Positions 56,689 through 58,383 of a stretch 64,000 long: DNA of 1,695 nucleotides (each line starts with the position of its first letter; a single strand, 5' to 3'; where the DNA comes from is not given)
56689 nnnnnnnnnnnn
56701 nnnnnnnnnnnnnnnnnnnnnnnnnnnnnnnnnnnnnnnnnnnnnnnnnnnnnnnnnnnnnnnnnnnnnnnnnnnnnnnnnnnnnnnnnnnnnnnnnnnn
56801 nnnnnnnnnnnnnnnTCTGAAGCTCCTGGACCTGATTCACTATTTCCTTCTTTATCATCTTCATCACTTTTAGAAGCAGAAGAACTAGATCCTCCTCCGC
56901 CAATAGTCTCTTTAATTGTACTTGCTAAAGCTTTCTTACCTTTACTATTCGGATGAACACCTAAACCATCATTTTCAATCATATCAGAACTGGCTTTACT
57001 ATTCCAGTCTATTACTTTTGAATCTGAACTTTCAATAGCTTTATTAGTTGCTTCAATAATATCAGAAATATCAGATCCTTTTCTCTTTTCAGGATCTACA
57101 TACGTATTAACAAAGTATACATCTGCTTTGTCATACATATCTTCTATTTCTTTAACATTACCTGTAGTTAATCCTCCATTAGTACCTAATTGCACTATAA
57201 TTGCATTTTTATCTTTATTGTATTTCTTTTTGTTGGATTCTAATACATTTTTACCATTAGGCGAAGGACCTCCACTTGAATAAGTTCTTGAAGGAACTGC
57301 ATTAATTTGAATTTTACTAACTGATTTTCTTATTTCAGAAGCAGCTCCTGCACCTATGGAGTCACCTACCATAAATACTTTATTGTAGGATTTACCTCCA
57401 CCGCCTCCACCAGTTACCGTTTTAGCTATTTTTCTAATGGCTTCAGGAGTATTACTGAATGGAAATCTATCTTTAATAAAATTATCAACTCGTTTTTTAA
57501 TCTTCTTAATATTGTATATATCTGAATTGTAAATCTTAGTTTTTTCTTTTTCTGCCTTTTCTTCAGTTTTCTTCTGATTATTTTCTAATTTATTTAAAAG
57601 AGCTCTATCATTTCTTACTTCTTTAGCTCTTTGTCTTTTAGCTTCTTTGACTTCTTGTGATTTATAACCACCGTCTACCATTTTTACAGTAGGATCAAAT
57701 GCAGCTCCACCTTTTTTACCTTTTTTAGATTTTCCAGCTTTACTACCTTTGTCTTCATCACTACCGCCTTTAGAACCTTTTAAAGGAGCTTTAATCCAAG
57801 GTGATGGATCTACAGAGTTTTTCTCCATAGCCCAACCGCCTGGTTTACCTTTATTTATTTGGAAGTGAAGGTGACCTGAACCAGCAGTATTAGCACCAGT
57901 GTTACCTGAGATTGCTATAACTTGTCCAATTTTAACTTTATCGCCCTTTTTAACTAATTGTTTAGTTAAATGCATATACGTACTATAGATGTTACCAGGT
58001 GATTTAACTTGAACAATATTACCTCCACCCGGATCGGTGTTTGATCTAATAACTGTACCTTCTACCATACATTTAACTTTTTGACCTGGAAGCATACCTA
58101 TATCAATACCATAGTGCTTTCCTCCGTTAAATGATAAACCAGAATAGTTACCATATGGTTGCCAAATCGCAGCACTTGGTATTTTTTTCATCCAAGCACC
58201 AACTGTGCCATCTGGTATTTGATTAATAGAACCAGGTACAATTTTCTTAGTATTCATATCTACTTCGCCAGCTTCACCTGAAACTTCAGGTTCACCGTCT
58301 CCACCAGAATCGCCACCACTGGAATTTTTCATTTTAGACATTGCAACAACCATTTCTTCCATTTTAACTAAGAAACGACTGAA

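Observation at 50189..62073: Two adjacent paralogous ~2000-aa tape-measure-like genes with different enzymatic payloads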

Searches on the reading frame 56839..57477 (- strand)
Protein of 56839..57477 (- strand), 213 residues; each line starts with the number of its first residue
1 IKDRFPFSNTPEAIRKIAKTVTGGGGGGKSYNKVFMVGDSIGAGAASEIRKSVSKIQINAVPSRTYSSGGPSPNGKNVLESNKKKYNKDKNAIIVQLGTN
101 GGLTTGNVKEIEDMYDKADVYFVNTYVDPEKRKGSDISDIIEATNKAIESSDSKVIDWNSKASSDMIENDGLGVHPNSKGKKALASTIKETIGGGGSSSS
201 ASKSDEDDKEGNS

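Call 40: search_solved_structures(query=window:56839-57477:-, max_evalue=1, show_alignments=2)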
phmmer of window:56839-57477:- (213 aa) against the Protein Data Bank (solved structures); distinct sequences matched with E-value up to 1: 2.
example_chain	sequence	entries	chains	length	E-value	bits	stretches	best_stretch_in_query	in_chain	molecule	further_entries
6wn9_A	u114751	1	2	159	5.5e-10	42.8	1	35-192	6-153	Acetyltransferase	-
6vjp_A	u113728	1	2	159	2.6e-09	40.7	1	35-192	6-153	Acetyltransferase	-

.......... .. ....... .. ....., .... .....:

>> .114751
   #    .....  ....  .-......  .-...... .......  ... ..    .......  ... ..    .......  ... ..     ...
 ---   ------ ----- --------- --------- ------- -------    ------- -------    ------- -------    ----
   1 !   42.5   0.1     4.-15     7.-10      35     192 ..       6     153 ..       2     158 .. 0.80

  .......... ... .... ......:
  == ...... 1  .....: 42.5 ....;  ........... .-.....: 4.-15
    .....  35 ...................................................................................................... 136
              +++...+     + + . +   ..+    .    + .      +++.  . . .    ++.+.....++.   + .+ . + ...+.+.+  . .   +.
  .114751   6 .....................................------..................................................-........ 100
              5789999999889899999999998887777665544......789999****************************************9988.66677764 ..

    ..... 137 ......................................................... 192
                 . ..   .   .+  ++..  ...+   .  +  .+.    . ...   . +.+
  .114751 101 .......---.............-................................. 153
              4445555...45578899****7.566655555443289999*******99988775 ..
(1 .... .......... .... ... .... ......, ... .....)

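Call 53: search_protein_families(library=pfam, proteins=[window:56839-57477:-], max_evalue=10)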
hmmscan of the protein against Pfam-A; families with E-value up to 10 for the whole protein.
window:56839-57477:- (213 aa): 3 families
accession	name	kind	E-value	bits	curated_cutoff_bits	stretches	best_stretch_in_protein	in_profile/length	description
PF00657.28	Lipase_GDSL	-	0.0092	16.6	23.6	1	136-186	151-206/208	GDSL-like Lipase/Acylhydrolase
PF04311.20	DUF459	-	0.018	14.8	27.2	1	33-101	1-71/197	Protein of unknown function (DUF459)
PF06260.17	DUF1024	-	0.041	14.6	27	1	92-121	10-39/82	Protein of unknown function (DUF1024)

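Call 54: find_homologous_proteins(query=window:56839-57477:-, max_evalue=0.001)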
Query window:56839-57477:- (213 aa): 1 proteins with E <= 0.001 among 565 candidates.
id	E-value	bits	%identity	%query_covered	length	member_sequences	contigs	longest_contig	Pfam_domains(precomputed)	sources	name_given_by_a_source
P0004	2.6e-4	39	40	36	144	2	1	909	-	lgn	-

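Call 61: predict_structure(alignment_id=A1)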
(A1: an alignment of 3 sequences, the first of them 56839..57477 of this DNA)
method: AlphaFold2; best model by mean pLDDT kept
length: 213 residues; sequences in the alignment: 3
mean_pLDDT: 62.3   pTM: 0.65
mean pLDDT of the five models: 62.3, 60.0, 57.3, 51.0, 39.8
residues with pLDDT >= 90: 5; 70-90: 92; 50-70: 51; < 50: 65
segments of 3 or more residues with pLDDT < 50: 1-28, 64-73, 128-134, 194-213
pLDDT, mean of each block of 10 residues (from residue 1): 28 27 42 81 73 76 47 68 89 78 72 87 63 52 63 70 71 71 81 47 33 33
secondary structure, 60 per line:
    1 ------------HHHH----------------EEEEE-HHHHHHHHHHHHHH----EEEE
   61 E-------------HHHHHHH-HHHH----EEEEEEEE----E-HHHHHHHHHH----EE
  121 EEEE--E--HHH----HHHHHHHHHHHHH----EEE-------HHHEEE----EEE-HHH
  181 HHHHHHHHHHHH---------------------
elements in order: H13-16 E33-37 H39-52 E57-61 H75-81 H83-86 E91-98 H105-114 E119-124 H137-149 E154-156 E167-169 E174-176 H178-192

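Call 65: fold_search(model_id=the predicted structure, library=pdb)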
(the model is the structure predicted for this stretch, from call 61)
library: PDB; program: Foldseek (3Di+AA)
matches with E <= 10: 1445; with E <= 0.001: 10
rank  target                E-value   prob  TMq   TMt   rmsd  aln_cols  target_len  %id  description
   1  6wn9_A                1.7e-06  1.00  0.53  0.70   3.6       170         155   24  Structure of Staphylococcus aureus peptidoglycan O-acetyltransferase A (OatA) C-terminal catalytic domain, Zn-bound (released 2020-05-06)
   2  6vjp_B                2.0e-06  1.00  0.53  0.70   3.6       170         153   24  Structure of Staphylococcus aureus peptidoglycan O-acetyltransferase A (OatA) C-terminal catalytic domain (released 2020-05-06)
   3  6vjp_A                1.3e-05  1.00  0.53  0.69   3.8       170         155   24  Structure of Staphylococcus aureus peptidoglycan O-acetyltransferase A (OatA) C-terminal catalytic domain (released 2020-05-06)
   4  6wn9_B                2.5e-05  1.00  0.48  0.63   4.4       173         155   23  Structure of Staphylococcus aureus peptidoglycan O-acetyltransferase A (OatA) C-terminal catalytic domain, Zn-bound (released 2020-05-06)
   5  7bxd                  1.6e-04  1.00  0.47  0.46   6.3       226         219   15  Crystal structure of Ca_00815 (released 2021-04-21)
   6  4jgg_A                3.0e-04  1.00  0.41  0.47   6.5       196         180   14  Crystal Structure of TesA (released 2013-08-14)
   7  9otv_A                3.4e-04  1.00  0.49  0.55   5.0       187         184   18  Truncated putative polyesterase from Chloracidobacterium thermophilum (released 2026-04-08)
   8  6se1                  3.4e-04  1.00  0.47  0.40   8.1       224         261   14  Structure of Salmonella ser. Paratyphi A lipopolysaccharide acetyltransferase periplasmic domain (released 2020-08-26)
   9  2vpt                  7.4e-04  1.00  0.45  0.48   7.6       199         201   17  Clostridium thermocellum family 3 carbohydrate esterase (released 2008-05-06)
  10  4xvh                  8.5e-04  1.00  0.45  0.31   6.5       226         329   14  Crystal structure of a Corynascus thermopiles (Myceliophthora fergusii) carbohydrate esterase family 2 (CE2) enzyme plus (released 2015-02-11)
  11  6lfc_D                1.1e-03  1.00  0.46  0.53   5.6       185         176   16  E. coli Thioesterase I mutant DG (released 2020-07-15)
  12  3b2n                  2.2e-03  1.00  0.39  0.63   4.6       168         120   12  Crystal structure of DNA-binding response regulator, LuxR family, from Staphylococcus aureus (released 2007-10-30)
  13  7ve6_A                2.2e-03  0.97  0.30  0.44   7.9       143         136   15  N-terminal domain of VraR (released 2022-05-18)
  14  6njc_A                2.7e-03  0.99  0.44  0.46   6.8       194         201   15  Crystal Structure of the Sialate O-acetylesterase from Bacteroides vulgatus (released 2019-01-16)
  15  6xpm                  3.1e-03  0.98  0.42  0.45   6.5       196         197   15  Crystal Structure of Sialate O-acetylesterase from Bacteroides vulgatus with microfluidics crystals at room temperature (released 2020-07-15)
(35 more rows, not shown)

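Call 100: search_protein_representatives(protein=window:56839-57477:-)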
Query: 213 residues. Proteins with E-value up to 0.001 (for the whole library): 196; up to 1e-10: 35; up to 1e-30: 0. The best 150 are listed.
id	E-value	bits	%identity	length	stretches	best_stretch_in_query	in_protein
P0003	5.9e-29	117.9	42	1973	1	20-210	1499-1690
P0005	1.3e-21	93.9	44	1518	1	30-211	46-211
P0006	2.6e-20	89.6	38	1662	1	30-210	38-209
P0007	1.7e-19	87.0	40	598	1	32-200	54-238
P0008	2.9e-19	86.3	43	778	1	21-193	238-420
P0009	3.5e-19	86.0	39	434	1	21-202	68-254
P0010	4.7e-19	85.6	37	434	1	24-201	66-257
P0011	1.3e-18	84.1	37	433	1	25-202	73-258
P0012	2.1e-18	83.4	39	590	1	28-203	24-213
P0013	3.5e-18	82.7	38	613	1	25-206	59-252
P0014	6.3e-18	81.9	36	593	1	22-195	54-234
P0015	2.0e-17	80.2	40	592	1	25-201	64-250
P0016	2.3e-17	80.0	39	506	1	23-203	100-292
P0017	3.6e-17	79.4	38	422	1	23-201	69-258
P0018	5.6e-17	78.8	39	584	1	23-204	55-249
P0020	3.1e-16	76.3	41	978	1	28-200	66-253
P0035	5.6e-12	62.5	31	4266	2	33-195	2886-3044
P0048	4.7e-09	52.9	31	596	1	30-186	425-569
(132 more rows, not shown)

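Call 101: search_protein_families(library=pfam, proteins=[P0005, P0006, P0007, P0008, P0009, P0012, P0016, P0020, P0048], max_evalue=0.001)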
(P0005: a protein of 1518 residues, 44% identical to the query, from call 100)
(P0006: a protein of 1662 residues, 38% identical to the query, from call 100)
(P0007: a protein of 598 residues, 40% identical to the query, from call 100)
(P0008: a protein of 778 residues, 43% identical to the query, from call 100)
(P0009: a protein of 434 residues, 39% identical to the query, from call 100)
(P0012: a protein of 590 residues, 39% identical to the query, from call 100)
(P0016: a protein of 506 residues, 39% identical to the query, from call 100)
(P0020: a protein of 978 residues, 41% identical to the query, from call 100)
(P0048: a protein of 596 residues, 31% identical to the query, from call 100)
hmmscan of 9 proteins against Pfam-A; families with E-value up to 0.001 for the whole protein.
P0005 (1518 aa): 0 families

P0006 (1662 aa): 0 families

P0007 (598 aa): 1 family
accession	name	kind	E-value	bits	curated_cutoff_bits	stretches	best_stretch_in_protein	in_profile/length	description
PF01551.29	Peptidase_M23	-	3.1e-05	24.5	28.7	1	459-544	3-80/96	Peptidase family M23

P0008 (778 aa): 4 families
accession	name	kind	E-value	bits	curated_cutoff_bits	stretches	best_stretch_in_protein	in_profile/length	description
PF18013.6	Phage_lysozyme2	-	1.3e-26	93.9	28.2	1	450-582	4-139/140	Phage tail lysozyme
PF01551.29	Peptidase_M23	-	2.3e-18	66.6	28.7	1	654-742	6-90/96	Peptidase family M23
PF01832.25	Glucosaminidase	-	4.9e-10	40.6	30.2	1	95-167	2-81/123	Mannosyl-glycoprotein endo-beta-N-acetylglucosaminidase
PF13472.12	Lipase_GDSL_2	-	0.00087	20.3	32.9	0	250-402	2-171/178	GDSL-like Lipase/Acylhydrolase family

P0009 (434 aa): 2 families
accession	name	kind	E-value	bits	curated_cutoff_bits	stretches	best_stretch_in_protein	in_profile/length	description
PF18013.6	Phage_lysozyme2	-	7.3e-29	101.2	28.2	1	266-427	3-139/140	Phage tail lysozyme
PF13472.12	Lipase_GDSL_2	-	0.00012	23.1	32.9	1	80-209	2-149/178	GDSL-like Lipase/Acylhydrolase family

P0012 (590 aa): 2 families
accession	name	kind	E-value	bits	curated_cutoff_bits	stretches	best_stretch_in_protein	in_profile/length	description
PF18013.6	Phage_lysozyme2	-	3.2e-27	95.9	28.2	1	235-393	3-140/140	Phage tail lysozyme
PF13472.12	Lipase_GDSL_2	-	2.9e-05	25.1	32.9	1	33-190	2-175/178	GDSL-like Lipase/Acylhydrolase family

P0016 (506 aa): 2 families
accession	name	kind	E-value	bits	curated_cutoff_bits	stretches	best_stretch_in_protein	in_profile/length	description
PF04311.20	DUF459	-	0.00021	21.2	27.2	0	110-181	1-70/197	Protein of unknown function (DUF459)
PF13406.11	SLT_2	-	0.0003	20.5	24.3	0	379-427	152-201/292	Transglycosylase SLT domain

P0020 (978 aa): 4 families
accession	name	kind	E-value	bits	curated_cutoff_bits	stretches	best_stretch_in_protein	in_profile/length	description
PF00933.27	Glyco_hydro_3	-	8e-57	193.5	27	1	316-628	1-315/316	Glycosyl hydrolase family 3 N terminal domain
PF01551.29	Peptidase_M23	-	1.5e-20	73.6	28.7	1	859-952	6-95/96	Peptidase family M23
PF18013.6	Phage_lysozyme2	-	2.1e-20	73.7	28.2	1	659-803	1-138/140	Phage tail lysozyme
PF13472.12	Lipase_GDSL_2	-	0.00096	20.1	32.9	0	75-235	2-177/178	GDSL-like Lipase/Acylhydrolase family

P0048 (596 aa): 1 family
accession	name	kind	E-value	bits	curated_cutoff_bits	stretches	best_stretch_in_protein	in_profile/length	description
PF01757.29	Acyl_transf_3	-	6.2e-30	104.8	31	1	7-346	2-323/326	Acyltransferase domain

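Call 102: list_cluster_members(proteins=[P0005, P0006, P0007, P0008, P0009, P0010, P0012, P0020, P0035])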
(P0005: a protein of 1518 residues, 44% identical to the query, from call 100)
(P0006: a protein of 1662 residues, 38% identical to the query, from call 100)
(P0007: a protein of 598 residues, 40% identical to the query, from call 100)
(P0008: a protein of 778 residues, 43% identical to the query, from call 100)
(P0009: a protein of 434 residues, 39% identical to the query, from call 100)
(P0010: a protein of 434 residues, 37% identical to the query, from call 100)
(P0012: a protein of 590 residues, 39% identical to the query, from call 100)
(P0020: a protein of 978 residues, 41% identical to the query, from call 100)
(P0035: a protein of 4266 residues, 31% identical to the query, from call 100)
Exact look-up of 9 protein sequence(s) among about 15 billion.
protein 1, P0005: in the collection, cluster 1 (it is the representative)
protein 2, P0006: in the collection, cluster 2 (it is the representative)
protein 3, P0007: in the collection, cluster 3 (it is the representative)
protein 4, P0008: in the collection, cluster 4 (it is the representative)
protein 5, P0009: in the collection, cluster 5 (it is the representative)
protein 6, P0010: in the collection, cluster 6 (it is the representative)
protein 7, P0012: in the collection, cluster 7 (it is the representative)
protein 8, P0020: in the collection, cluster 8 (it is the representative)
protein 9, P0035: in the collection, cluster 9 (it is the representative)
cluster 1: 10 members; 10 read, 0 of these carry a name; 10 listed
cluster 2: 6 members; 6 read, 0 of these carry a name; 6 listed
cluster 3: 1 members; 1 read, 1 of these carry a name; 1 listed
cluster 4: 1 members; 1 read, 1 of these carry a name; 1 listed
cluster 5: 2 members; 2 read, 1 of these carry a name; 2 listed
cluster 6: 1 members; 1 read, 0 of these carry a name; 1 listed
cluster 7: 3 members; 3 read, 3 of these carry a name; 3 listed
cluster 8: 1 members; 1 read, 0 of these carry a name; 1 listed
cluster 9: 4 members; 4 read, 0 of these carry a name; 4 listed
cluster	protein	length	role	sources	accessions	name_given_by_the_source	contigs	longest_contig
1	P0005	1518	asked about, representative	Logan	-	-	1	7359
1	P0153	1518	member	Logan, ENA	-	-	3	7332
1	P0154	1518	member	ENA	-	-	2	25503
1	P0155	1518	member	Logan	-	-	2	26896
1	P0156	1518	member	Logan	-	-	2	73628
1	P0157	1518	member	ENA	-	-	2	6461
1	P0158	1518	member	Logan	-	-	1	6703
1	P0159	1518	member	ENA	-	-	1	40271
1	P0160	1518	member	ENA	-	-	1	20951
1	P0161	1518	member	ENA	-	-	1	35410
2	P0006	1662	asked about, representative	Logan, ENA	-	-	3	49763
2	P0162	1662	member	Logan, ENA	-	-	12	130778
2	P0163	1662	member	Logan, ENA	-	-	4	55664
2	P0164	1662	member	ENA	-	-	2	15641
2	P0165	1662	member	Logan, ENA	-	-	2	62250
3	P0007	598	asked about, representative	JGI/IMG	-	murein DD-endopeptidase MepM/ murein hydrolase activator NlpD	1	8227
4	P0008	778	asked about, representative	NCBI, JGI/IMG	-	murein DD-endopeptidase MepM/ murein hydrolase activator NlpD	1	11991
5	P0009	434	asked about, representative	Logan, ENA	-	-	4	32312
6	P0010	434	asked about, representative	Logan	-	-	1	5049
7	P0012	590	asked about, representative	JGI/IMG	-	lysophospholipase L1-like esterase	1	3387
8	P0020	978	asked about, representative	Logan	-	-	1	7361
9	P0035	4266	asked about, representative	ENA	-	-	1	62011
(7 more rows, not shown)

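Call 105: search_protein_families(library=pfam, alignment_id=A5, max_evalue=0.001)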
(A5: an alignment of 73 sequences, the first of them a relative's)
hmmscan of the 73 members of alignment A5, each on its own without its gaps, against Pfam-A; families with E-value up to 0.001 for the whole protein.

A. member 1, P0007 (598 aa): 1 family
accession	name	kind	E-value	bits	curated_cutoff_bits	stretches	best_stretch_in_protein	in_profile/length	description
PF01551.29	Peptidase_M23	-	3.1e-05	24.5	28.7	1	459-544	3-80/96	Peptidase family M23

B. families by the number of members that match (of 73 scanned): 21 families
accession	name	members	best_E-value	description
PF13472.12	Lipase_GDSL_2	49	1.1e-11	GDSL-like Lipase/Acylhydrolase family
PF18013.6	Phage_lysozyme2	48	1.8e-37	Phage tail lysozyme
PF01551.29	Peptidase_M23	13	3.5e-28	Peptidase family M23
PF05257.22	CHAP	12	3.9e-13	CHAP domain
PF00657.28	Lipase_GDSL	7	1e-05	GDSL-like Lipase/Acylhydrolase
PF01757.29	Acyl_transf_3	6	2.3e-31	Acyltransferase domain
PF04311.20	DUF459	5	1.8e-07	Protein of unknown function (DUF459)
PF13529.12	Peptidase_C39_2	3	7.6e-11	Peptidase_C39 like family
PF10030.15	DUF2272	3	6e-06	Uncharacterized protein conserved in bacteria (DUF2272)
PF00933.27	Glyco_hydro_3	2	8e-57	Glycosyl hydrolase family 3 N terminal domain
PF13406.11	SLT_2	2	1.1e-08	Transglycosylase SLT domain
PF13354.11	Beta-lactamase2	1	7.7e-28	Beta-lactamase enzyme family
PF02557.22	VanY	1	1.6e-12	D-alanyl-D-alanine carboxypeptidase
PF01832.25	Glucosaminidase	1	4.9e-10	Mannosyl-glycoprotein endo-beta-N-acetylglucosaminidase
PF01464.25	SLT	1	1.9e-08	Transglycosylase SLT domain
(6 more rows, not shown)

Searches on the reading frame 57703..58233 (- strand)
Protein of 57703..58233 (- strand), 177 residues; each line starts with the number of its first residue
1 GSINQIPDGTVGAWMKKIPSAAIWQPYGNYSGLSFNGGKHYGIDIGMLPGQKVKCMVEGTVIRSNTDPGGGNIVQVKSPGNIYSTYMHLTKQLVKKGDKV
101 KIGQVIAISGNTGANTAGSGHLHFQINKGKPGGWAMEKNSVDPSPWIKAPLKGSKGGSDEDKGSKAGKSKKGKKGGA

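Call 77: search_solved_structures(query=window:57703-58233:-, max_evalue=0.001)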
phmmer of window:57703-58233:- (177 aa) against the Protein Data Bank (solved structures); distinct sequences matched with E-value up to 0.001: 39.
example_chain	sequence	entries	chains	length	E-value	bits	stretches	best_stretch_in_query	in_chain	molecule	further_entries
5kqb_A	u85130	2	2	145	1.7e-22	83.5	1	19-148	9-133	Peptidase M23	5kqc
2b44_A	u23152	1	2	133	4.6e-19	72.4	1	22-147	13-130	Glycyl-glycine endopeptidase lytM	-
2b0p_A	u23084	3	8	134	4.9e-19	72.3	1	21-147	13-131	Glycyl-glycine endopeptidase lytM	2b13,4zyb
1qwy_A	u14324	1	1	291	8.5e-18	68.2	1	20-147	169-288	peptidoglycan hydrolase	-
4qp5_A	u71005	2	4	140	4.3e-17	65.9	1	27-148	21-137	Lysostaphin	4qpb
5nmy_A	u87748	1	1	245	7.1e-17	65.2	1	27-160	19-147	Lysostaphin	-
4lxc_A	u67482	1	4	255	7.8e-17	65.1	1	27-160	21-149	Lysostaphin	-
6rk4_A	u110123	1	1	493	3e-16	63.2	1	27-160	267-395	Lysostaphin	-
6ue4_A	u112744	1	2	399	8.3e-14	55.2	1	38-136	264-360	ShyA endopeptidase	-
6u2a_A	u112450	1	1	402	8.4e-14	55.2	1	38-136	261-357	ShyA endopeptidase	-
9gy1_A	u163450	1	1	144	4.3e-11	46.4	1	37-148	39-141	Peptidase, M23 family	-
3tuf_B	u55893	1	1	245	4e-10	43.2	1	41-172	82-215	Stage II sporulation protein Q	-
3uz0_B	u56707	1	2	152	5.9e-10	42.7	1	41-129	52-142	Stage II sporulation protein Q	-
6smk_A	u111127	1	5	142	1.7e-09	41.2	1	26-136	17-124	Peptidase_M23 domain-containing protein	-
5j1l_A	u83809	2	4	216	3.8e-09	40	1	40-126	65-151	ToxR-activated gene (TagE)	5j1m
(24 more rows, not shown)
